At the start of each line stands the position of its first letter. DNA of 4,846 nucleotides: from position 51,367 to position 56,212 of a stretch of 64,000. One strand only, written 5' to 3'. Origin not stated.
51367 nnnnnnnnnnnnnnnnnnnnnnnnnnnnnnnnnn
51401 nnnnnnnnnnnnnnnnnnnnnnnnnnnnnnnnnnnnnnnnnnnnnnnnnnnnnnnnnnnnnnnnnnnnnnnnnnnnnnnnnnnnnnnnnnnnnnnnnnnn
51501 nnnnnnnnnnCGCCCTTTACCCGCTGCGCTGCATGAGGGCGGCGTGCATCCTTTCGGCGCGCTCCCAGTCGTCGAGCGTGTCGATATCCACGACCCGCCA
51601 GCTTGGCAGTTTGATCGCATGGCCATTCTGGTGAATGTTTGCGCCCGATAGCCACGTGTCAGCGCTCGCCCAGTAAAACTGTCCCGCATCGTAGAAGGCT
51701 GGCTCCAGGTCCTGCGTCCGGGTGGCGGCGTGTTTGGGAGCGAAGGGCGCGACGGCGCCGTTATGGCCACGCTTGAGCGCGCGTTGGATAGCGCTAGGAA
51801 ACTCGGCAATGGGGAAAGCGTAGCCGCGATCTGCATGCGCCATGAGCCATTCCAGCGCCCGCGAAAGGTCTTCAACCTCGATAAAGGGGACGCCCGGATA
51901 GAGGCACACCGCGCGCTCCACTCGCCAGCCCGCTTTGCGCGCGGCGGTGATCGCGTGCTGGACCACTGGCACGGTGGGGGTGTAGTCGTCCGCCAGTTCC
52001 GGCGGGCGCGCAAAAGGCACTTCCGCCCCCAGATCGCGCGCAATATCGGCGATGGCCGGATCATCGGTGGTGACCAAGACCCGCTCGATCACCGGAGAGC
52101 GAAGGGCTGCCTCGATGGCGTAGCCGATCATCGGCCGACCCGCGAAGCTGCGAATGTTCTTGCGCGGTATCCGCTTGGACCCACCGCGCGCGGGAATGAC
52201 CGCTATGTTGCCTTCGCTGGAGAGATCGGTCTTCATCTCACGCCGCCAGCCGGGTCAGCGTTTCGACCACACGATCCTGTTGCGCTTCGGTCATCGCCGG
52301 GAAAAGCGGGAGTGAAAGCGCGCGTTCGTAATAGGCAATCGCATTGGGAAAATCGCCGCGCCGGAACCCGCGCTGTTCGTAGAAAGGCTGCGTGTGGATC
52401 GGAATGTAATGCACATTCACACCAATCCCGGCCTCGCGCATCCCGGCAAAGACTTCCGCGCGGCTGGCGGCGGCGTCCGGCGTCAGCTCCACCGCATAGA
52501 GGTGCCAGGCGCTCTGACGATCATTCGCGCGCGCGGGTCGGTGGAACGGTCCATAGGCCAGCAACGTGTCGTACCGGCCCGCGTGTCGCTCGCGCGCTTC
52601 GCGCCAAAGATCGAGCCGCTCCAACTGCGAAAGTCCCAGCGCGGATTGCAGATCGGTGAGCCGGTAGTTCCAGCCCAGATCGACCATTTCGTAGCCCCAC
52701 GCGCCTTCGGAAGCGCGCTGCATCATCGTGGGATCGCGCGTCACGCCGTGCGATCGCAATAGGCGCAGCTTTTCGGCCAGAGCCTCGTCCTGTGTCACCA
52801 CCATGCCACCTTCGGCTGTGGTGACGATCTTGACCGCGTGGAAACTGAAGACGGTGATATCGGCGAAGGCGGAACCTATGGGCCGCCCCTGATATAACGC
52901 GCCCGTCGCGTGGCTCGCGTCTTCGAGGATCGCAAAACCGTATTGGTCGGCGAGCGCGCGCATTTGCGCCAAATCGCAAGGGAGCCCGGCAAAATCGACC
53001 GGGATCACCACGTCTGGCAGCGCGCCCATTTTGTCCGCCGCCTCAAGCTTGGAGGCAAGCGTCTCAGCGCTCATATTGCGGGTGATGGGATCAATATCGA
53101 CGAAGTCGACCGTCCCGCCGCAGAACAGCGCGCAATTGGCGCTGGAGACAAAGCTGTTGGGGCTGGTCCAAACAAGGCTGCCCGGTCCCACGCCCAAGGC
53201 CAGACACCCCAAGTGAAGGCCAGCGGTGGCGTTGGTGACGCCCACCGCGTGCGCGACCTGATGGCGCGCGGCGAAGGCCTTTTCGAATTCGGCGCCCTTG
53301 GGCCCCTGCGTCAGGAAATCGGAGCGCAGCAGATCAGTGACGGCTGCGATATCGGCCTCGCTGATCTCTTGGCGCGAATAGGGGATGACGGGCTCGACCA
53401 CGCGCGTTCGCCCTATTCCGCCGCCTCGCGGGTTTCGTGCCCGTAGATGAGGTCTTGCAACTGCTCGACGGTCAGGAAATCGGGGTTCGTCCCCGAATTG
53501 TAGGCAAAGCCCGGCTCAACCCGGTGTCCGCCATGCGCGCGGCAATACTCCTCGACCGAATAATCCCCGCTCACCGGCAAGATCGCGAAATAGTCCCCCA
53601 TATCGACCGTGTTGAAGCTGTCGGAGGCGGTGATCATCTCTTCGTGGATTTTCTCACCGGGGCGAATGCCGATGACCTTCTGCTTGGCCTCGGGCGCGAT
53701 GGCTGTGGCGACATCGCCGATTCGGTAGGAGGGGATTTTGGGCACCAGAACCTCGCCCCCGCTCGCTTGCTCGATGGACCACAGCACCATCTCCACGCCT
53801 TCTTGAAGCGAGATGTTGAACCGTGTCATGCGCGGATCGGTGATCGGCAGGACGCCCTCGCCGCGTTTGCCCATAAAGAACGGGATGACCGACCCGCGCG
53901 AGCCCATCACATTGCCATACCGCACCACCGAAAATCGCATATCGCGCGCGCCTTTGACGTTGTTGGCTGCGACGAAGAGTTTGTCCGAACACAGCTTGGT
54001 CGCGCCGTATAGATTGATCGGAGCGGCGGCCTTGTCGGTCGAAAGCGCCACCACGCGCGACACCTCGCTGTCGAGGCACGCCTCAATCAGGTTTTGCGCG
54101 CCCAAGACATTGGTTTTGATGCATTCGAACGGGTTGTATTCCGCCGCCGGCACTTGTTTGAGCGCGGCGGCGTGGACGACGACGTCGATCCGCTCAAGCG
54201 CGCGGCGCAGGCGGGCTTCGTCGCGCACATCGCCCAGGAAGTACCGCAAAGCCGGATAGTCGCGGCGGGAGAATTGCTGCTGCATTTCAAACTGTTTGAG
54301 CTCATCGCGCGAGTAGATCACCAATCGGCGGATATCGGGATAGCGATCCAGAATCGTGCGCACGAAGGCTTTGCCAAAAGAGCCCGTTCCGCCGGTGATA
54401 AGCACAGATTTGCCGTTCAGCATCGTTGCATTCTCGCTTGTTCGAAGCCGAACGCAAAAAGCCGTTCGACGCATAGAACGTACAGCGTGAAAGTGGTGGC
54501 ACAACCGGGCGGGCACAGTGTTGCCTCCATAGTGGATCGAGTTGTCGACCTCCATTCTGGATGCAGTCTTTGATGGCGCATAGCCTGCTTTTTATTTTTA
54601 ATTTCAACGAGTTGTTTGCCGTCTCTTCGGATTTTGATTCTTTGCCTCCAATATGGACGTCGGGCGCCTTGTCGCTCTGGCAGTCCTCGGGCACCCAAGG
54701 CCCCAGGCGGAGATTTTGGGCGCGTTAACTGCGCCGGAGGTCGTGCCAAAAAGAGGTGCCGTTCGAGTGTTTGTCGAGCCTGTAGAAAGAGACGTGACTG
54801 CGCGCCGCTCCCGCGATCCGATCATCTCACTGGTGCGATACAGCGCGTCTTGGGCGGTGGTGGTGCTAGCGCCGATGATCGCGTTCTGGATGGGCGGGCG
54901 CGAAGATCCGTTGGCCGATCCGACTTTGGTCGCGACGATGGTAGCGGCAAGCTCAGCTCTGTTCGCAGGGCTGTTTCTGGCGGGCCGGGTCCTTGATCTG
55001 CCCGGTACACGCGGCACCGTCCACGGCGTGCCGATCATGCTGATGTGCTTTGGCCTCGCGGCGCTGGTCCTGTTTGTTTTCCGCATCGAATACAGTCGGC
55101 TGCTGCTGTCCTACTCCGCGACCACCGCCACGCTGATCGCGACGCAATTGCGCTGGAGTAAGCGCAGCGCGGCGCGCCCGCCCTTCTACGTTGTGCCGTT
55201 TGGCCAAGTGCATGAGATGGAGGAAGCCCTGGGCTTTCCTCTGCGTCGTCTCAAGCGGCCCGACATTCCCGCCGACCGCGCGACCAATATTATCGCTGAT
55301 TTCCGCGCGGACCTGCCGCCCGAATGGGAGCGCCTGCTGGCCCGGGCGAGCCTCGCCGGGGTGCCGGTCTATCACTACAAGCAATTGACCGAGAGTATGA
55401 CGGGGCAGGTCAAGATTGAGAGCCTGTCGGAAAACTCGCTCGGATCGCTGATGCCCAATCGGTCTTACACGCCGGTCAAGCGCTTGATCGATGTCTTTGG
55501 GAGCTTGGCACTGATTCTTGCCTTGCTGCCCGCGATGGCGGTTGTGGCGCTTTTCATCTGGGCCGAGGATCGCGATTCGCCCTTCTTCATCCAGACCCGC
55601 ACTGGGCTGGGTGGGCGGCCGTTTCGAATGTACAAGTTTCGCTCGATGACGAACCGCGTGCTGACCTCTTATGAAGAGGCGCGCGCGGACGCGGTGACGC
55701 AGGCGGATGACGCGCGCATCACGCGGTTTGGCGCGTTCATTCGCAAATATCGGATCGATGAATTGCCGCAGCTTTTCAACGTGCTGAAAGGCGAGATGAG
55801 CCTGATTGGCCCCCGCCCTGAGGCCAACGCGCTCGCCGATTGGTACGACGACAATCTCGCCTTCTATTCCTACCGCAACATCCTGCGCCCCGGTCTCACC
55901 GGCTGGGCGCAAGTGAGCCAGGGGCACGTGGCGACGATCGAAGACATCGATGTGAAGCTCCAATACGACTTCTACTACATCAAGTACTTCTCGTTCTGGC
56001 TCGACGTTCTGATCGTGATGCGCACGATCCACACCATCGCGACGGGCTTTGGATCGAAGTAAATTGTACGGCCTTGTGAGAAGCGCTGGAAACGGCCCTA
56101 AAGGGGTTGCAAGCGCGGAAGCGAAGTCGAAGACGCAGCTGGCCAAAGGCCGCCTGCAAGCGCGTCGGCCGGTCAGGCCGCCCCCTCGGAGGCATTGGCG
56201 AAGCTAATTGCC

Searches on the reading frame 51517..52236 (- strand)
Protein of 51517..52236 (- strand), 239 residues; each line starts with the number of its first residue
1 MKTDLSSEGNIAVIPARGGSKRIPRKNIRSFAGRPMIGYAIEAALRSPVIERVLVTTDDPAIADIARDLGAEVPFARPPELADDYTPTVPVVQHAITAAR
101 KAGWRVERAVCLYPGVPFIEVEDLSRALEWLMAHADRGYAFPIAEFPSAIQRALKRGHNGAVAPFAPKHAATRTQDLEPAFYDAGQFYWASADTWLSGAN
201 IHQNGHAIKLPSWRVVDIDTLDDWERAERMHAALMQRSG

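Call 4: search_protein_families(library=pfam, proteins=[window:51517-52236:-], max_evalue=0.01)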
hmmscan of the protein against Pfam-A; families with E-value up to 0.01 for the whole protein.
window:51517-52236:- (239 aa): 2 families
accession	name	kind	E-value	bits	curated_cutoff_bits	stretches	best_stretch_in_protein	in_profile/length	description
PF02348.25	CTP_transf_3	-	6e-24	85.5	22.6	1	11-134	1-117/217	Cytidylyltransferase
PF12804.13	NTP_transf_3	-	0.00092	19.9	27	1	13-79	2-68/160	MobA-like NTP transferase domain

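Call 5: search_protein_families(library=ncbifam, proteins=[window:51517-52236:-], max_evalue=0.01)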
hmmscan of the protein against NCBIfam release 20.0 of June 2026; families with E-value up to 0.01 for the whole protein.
window:51517-52236:- (239 aa): 8 families
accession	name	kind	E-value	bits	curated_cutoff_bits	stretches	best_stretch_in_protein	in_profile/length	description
TIGR03584.1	PseF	equivalog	1.7e-79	266.6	205.7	1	11-231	1-220/222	pseudaminic acid cytidylyltransferase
NF003952.0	PRK05450.1-5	subfamily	2e-13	50.1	193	1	11-74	4-67/250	3-deoxy-manno-octulosonate cytidylyltransferase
NF009905.0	PRK13368.1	subfamily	7.4e-13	48.4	255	1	11-73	4-66/243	3-deoxy-manno-octulosonate cytidylyltransferase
NF003950.0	PRK05450.1-3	subfamily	5.7e-11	42.2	234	1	11-73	4-66/248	3-deoxy-manno-octulosonate cytidylyltransferase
TIGR00466.1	kdsB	equivalog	4.7e-09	36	155.2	1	12-75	5-67/241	3-deoxy-manno-octulosonate cytidylyltransferase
NF003948.0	PRK05450.1-1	equivalog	4.8e-09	35.8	281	1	9-78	5-73/248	3-deoxy-manno-octulosonate cytidylyltransferase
TIGR03552.1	F420_cofC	equivalog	0.00012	21.8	105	0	38-130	34-116/196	2-phospho-L-lactate guanylyltransferase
TIGR00453.1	ispD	equivalog_domain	0.00044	19.8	181.3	1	11-69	1-62/219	2-C-methyl-D-erythritol 4-phosphate cytidylyltransferase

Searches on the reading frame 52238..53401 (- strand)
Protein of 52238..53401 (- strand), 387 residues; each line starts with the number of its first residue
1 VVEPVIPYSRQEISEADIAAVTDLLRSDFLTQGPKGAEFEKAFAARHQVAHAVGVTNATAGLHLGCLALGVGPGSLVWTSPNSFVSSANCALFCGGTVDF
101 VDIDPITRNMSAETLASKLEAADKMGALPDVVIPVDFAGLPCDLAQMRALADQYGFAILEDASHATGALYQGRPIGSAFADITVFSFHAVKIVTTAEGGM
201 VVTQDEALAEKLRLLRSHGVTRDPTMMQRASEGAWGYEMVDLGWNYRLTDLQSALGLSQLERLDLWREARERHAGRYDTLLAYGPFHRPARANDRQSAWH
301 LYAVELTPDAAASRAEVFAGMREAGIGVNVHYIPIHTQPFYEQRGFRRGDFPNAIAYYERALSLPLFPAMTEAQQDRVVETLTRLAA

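Call 89: search_protein_families(library=ncbifam, proteins=[window:52238-53401:-], max_evalue=1e-12)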
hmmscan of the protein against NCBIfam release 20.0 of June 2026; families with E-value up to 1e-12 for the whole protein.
window:52238-53401:- (387 aa): 7 families
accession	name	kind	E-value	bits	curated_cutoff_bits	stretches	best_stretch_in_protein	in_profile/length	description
TIGR03588.1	PseC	equivalog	1.3e-152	508.1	423.5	1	6-384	2-378/380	UDP-4-amino-4,6-dideoxy-N-acetyl-beta-L-altrosamine transaminase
NF008658.2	PRK11658.1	equivalog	1.5e-84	283.8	631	1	5-385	4-376/379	UDP-4-amino-4-deoxy-L-arabinose aminotransferase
TIGR04181.1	NHT_00031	hypoth_equivalog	2.8e-57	194.2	420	1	10-365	5-357/359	LegC family aminotransferase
NF008687.0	PRK11706.1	equivalog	1.3e-54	185.4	375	1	6-385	2-373/375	dTDP-4-amino-4,6-dideoxygalactose transaminase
TIGR02379.1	ECA_wecE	subfamily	9e-43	146.4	434.85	1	6-384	2-373/376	dTDP-4-amino-4,6-dideoxy-D-glucose transaminase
TIGR04427.1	PLP_DesI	equivalog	4.1e-36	124.9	650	1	25-386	42-382/390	dTDP-4-dehydro-6-deoxyglucose aminotransferase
NF011936.0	PRK15407.1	equivalog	2.5e-32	112.1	423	1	5-384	36-434/440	lipopolysaccharide biosynthesis protein RfbH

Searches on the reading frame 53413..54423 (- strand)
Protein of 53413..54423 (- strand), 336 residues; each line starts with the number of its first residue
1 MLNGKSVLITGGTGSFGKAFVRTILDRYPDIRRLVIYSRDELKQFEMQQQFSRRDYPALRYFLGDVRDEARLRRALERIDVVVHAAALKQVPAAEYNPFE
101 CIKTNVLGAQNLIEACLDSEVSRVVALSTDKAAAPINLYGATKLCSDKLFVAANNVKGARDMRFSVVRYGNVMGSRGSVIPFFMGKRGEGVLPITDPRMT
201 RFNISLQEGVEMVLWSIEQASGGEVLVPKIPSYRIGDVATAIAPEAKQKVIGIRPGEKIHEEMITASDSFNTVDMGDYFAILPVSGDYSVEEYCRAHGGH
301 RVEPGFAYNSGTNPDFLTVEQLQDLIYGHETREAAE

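Call 89: search_protein_families(library=ncbifam, proteins=[window:53413-54423:-], max_evalue=1e-12)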
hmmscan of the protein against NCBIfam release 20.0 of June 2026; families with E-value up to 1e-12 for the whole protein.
window:53413-54423:- (336 aa): 5 families
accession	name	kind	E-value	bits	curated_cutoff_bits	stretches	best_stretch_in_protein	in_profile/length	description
TIGR03589.1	PseB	equivalog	1.1e-158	527.3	407.75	1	1-325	1-323/324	UDP-N-acetylglucosamine 4,6-dehydratase (inverting)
TIGR04130.1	FnlA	equivalog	6.5e-74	248.8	730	1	1-326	1-325/337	UDP-N-acetylglucosamine 4,6-dehydratase/5-epimerase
TIGR04180.1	EDH_00030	hypoth_equivalog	8.6e-19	67.7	475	1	7-131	1-123/297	NAD-dependent 4,6-dehydratase LegB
TIGR01179.1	galE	equivalog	5.8e-18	64.8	262.3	1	7-176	2-180/332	UDP-glucose 4-epimerase GalE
TIGR01181.1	dTDP_gluc_dehyt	equivalog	1.7e-14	53.7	365.1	1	7-132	2-128/321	dTDP-glucose 4,6-dehydratase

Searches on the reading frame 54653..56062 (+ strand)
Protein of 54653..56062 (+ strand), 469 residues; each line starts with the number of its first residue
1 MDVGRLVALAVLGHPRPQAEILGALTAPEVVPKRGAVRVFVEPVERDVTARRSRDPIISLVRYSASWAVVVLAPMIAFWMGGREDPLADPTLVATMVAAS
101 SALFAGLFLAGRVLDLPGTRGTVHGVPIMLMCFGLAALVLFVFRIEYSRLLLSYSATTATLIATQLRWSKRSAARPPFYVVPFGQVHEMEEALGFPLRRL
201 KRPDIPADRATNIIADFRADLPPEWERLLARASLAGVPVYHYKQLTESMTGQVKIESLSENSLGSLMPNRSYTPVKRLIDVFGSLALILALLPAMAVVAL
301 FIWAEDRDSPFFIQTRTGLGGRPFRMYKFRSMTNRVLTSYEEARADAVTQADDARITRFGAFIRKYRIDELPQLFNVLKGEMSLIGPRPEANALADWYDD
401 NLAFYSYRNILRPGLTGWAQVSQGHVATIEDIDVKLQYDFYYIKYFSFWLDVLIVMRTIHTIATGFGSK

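Call 89: search_protein_families(library=ncbifam, proteins=[window:54653-56062:+], max_evalue=1e-12)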
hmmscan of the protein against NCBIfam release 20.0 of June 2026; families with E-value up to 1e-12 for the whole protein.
window:54653-56062:+ (469 aa): 10 families
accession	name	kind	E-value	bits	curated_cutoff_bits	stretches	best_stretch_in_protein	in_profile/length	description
TIGR03025.1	EPS_sugtrans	subfamily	3.9e-82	276.9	295.55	1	217-467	196-443/445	exopolysaccharide biosynthesis polyprenyl glycosylphosphotransferase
TIGR03023.1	WcaJ_sugtrans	equivalog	9.1e-66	223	410.75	1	227-463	211-447/453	undecaprenyl-phosphate glucose phosphotransferase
TIGR03013.1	EpsB_2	subfamily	6.3e-65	220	393.35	1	231-469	207-443/443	TIGR03013 family XrtA/PEP-CTERM system glycosyltransferase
TIGR03022.1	WbaP_sugtrans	subfamily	2e-47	162.5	403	1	269-467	252-454/456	undecaprenyl-phosphate galactose phosphotransferase WbaP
NF050817.1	PolSacchBiosHfsE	equivalog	3e-41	141.7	750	1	253-460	249-457/467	polysaccharide biosynthesis protein HfsE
NF007518.0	PRK10124.1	equivalog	4.1e-40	137.9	684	1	275-460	273-455/464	undecaprenyl-phosphate glucose phosphotransferase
NF041877.1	EPS_EpsZ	equivalog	1.4e-37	129.5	800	1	273-468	263-458/459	exopolysaccharide biosynthesis polyisoprenyl-phosphate hexose-1-phosphate transferase EpsZ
NF052601.1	undeca_RfbP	equivalog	4e-32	111.4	330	1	266-462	35-235/244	undecaprenyl-phosphate galactose phosphotransferase family protein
NF011751.0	PRK15204.1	equivalog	3.4e-29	101.8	907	1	267-462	271-469/476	undecaprenyl-phosphate galactose phosphotransferase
NF045514.1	glycotran_HepC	equivalog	3.4e-23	82.1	140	1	269-389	110-211/220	heterocyst development glycosyltransferase HepC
